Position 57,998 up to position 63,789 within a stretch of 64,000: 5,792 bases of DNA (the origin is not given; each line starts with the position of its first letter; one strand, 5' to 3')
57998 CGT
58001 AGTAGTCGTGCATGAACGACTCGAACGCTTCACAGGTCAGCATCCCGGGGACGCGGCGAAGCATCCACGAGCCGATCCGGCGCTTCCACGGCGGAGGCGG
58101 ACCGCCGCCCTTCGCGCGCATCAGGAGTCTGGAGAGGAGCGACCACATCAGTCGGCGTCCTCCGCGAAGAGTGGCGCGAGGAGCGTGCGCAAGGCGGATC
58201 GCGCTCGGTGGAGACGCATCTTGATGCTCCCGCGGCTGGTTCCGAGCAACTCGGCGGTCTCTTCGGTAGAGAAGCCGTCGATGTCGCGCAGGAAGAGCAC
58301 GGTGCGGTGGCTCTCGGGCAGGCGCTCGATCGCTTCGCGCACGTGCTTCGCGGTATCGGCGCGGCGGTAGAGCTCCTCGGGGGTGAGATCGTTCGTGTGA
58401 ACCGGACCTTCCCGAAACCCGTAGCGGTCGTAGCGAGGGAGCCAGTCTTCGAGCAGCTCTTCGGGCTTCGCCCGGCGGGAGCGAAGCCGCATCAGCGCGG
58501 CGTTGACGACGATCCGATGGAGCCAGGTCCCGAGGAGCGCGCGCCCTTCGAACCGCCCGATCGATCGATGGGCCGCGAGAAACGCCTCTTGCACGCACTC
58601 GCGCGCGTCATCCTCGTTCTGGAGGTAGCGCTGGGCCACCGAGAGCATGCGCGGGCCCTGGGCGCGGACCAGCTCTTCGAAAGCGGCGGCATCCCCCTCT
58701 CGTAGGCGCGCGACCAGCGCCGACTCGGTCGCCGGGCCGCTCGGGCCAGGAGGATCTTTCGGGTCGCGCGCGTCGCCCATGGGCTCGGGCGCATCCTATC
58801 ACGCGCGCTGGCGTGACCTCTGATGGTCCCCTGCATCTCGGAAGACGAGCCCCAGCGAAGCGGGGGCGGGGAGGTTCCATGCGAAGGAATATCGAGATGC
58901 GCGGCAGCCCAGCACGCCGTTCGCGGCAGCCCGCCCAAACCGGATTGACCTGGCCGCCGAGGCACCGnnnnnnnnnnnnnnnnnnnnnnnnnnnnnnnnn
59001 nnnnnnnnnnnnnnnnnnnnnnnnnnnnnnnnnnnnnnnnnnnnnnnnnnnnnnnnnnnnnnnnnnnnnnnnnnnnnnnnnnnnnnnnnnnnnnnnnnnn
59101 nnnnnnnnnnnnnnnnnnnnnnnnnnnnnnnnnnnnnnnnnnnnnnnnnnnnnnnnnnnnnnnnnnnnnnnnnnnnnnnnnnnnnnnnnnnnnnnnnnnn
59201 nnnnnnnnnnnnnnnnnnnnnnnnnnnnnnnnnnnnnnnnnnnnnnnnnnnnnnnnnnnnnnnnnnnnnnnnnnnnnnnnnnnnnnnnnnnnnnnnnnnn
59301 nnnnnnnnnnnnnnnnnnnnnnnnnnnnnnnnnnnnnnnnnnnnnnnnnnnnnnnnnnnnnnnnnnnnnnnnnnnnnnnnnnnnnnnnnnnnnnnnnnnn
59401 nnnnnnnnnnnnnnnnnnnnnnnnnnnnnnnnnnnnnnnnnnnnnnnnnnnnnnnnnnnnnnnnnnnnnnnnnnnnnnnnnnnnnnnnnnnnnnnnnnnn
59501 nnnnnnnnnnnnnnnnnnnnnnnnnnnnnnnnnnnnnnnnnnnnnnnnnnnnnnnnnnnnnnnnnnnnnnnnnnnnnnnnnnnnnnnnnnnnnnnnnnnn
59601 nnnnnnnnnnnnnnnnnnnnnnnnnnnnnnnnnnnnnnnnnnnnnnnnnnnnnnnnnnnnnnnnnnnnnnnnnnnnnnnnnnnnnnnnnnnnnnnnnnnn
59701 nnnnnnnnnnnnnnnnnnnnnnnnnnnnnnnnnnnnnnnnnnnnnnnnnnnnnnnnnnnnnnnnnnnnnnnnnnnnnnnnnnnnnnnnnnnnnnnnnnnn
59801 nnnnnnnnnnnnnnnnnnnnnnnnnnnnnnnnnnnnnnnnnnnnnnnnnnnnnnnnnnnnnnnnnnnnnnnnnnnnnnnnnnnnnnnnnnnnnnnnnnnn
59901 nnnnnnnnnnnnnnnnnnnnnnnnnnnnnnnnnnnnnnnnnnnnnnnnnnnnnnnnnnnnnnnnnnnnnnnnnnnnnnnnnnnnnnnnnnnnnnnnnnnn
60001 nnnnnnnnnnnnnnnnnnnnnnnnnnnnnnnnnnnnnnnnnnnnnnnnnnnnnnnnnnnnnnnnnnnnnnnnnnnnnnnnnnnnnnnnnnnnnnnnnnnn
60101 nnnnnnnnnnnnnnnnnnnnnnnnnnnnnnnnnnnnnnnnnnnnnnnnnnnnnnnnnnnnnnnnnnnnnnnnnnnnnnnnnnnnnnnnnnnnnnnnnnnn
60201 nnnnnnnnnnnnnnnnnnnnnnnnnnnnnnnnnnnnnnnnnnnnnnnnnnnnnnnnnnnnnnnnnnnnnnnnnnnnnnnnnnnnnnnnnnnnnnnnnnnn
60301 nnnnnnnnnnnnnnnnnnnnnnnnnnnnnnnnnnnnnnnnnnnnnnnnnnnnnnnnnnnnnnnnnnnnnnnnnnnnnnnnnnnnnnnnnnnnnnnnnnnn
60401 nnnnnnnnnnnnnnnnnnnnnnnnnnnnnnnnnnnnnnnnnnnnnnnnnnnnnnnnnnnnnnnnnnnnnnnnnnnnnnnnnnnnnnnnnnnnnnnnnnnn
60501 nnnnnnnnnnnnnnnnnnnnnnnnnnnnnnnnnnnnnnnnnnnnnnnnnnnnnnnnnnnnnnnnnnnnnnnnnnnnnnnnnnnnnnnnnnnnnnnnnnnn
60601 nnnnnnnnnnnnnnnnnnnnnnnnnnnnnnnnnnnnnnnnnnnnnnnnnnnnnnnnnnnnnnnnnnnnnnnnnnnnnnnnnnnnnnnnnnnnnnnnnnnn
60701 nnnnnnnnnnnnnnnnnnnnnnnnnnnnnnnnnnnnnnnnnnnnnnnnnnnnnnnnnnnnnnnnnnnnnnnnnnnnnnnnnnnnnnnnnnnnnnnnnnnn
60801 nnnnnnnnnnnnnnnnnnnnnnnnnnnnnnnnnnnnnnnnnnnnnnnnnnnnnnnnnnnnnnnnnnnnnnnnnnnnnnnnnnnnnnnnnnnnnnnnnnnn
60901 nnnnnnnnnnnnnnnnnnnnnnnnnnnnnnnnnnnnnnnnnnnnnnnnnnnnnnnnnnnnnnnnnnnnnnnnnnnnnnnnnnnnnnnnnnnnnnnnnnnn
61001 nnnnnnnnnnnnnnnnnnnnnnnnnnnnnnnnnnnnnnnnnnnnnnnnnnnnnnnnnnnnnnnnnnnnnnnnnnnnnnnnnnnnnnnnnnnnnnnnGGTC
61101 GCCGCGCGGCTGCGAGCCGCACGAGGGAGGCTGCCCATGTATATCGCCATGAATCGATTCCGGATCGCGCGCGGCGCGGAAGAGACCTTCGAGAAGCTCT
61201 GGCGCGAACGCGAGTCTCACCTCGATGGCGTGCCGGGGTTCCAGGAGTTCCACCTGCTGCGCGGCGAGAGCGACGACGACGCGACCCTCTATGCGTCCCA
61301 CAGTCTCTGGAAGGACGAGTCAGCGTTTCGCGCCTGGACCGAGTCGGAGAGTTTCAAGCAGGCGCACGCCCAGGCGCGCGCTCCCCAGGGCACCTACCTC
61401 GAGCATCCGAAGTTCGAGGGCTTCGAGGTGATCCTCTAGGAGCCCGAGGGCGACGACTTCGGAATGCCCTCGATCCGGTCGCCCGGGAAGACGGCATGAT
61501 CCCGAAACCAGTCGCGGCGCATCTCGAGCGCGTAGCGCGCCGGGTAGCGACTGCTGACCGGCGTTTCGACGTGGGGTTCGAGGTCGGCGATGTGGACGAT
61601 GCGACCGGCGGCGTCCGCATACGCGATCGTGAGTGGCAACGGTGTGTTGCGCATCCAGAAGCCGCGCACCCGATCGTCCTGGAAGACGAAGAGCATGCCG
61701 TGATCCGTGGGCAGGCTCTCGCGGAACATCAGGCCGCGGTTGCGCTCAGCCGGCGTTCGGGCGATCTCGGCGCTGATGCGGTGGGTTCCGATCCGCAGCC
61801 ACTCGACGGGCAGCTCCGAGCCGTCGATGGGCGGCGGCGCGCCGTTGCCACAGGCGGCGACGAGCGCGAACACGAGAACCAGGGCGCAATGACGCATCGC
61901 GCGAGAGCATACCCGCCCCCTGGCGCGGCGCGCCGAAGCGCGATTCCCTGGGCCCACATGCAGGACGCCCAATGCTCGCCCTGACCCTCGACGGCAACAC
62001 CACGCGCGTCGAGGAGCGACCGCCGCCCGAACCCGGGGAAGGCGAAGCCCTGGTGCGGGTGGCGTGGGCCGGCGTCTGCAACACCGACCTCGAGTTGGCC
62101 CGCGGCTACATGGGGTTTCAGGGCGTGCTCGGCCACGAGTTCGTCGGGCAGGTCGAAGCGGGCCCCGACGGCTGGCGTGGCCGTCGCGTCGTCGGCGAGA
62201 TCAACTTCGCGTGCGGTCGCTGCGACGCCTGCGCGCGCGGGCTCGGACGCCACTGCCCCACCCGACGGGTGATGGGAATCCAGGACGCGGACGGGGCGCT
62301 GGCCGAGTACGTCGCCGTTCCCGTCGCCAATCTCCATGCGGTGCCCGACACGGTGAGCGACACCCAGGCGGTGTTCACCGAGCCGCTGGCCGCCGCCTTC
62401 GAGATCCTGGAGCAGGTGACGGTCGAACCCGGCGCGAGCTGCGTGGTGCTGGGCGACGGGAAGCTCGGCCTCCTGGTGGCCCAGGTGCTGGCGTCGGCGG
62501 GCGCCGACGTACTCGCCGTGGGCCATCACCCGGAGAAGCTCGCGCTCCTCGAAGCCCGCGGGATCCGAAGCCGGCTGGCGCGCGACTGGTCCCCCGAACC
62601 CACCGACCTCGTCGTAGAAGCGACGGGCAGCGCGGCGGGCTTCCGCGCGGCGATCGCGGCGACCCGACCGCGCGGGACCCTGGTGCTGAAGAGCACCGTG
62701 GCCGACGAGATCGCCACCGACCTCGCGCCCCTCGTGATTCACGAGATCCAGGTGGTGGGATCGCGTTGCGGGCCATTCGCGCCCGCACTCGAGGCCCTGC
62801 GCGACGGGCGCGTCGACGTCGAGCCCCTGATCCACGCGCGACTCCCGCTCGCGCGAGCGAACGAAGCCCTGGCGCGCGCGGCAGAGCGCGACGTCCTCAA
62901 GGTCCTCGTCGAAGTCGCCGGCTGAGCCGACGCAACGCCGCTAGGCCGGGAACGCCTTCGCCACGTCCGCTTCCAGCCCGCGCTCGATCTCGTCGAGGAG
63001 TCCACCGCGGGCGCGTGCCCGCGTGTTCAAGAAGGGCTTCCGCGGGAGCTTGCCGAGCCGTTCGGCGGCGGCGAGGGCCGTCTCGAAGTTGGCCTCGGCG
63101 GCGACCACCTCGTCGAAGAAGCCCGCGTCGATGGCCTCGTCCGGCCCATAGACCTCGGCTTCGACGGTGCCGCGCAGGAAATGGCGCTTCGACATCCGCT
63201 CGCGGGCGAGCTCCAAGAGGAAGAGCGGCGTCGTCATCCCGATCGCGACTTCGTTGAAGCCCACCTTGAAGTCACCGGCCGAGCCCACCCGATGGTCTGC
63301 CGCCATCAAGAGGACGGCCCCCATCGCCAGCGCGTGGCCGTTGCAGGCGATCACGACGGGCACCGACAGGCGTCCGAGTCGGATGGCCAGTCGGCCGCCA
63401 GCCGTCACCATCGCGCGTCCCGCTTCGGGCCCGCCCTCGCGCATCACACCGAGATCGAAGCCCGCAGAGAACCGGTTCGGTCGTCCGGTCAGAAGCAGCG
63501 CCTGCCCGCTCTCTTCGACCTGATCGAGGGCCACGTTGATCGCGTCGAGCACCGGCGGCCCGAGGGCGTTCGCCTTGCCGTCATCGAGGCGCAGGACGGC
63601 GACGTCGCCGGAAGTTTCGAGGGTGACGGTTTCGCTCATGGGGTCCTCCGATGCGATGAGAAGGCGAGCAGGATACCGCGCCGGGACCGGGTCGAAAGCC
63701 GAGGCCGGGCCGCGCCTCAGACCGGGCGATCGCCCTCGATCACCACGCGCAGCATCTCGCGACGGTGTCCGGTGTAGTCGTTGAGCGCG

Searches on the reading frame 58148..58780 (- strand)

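Call 31: search_protein_families(library=pfam, proteins=[window:58148-58780:-], max_evalue=0.001)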
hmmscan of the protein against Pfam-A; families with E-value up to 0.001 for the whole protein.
window:58148-58780:- (210 aa): 4 families
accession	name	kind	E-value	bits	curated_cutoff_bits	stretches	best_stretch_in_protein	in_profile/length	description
PF08281.18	Sigma70_r4_2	-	3.3e-16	59.1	25.7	1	147-197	4-54/54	Sigma-70, region 4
PF04542.20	Sigma70_r2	-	6.4e-16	58.3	24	1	37-103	1-69/71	Sigma-70 region 2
PF04545.22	Sigma70_r4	-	3.5e-11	42.9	24.1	1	150-198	1-49/50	Sigma-70, region 4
PF07638.17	Sigma70_ECF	-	7.3e-08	33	21.1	1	20-198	5-180/185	ECF sigma factor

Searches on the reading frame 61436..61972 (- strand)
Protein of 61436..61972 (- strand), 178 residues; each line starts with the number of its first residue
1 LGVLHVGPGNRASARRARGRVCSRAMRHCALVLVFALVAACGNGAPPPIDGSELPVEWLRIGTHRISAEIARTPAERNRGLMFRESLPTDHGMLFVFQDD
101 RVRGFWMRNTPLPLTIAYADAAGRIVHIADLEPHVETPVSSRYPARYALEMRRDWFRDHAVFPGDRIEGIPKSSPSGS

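Call 31: search_protein_families(library=pfam, proteins=[window:61436-61972:-], max_evalue=0.001)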
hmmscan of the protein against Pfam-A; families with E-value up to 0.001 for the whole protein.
window:61436-61972:- (178 aa): 1 family
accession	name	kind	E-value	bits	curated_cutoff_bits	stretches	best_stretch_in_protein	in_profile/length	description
PF02643.20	DUF192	-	1.1e-30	106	27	1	66-168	1-95/96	Uncharacterized ACR, COG1430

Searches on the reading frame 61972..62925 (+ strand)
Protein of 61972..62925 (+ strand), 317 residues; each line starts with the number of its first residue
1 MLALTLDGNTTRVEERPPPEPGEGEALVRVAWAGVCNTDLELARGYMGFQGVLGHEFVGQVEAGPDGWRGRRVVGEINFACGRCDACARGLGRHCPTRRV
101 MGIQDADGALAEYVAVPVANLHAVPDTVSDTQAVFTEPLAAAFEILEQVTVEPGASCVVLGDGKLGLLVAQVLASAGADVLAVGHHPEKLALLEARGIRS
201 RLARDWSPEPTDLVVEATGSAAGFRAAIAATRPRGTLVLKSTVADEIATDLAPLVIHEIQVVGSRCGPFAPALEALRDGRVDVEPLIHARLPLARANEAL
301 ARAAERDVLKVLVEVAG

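Call 31: search_protein_families(library=pfam, proteins=[window:61972-62925:+], max_evalue=0.001)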
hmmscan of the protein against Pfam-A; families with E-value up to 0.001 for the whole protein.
window:61972-62925:+ (317 aa): 3 families
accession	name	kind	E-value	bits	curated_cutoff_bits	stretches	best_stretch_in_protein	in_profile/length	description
PF08240.17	ADH_N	-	1.4e-21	77.2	23.5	1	22-126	1-104/104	Alcohol dehydrogenase GroES-like domain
PF00107.32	ADH_zinc_N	-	6.2e-13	49.3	31.8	1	165-268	2-116/129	Zinc-binding dehydrogenase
PF16912.11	Glu_dehyd_C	-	7.1e-08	32.6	34.9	1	147-314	25-210/211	Glucose dehydrogenase C-terminus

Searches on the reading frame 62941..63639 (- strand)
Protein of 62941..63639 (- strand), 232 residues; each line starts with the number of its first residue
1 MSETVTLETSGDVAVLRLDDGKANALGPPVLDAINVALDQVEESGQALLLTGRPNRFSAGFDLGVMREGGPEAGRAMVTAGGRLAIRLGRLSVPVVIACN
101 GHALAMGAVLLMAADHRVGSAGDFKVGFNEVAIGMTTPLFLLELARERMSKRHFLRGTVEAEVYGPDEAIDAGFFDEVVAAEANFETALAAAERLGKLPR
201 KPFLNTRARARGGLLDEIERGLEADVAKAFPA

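Call 31: search_protein_families(library=pfam, proteins=[window:62941-63639:-], max_evalue=0.001)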
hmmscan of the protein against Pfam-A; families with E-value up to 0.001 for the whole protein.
window:62941-63639:- (232 aa): 2 families
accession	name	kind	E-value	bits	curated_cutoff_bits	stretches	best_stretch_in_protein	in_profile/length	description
PF00378.25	ECH_1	-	1.8e-22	80.4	27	1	9-201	2-196/251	Enoyl-CoA hydratase/isomerase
PF16113.10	ECH_2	-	1.3e-07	31.9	27.2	1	22-137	11-131/335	Enoyl-CoA hydratase/isomerase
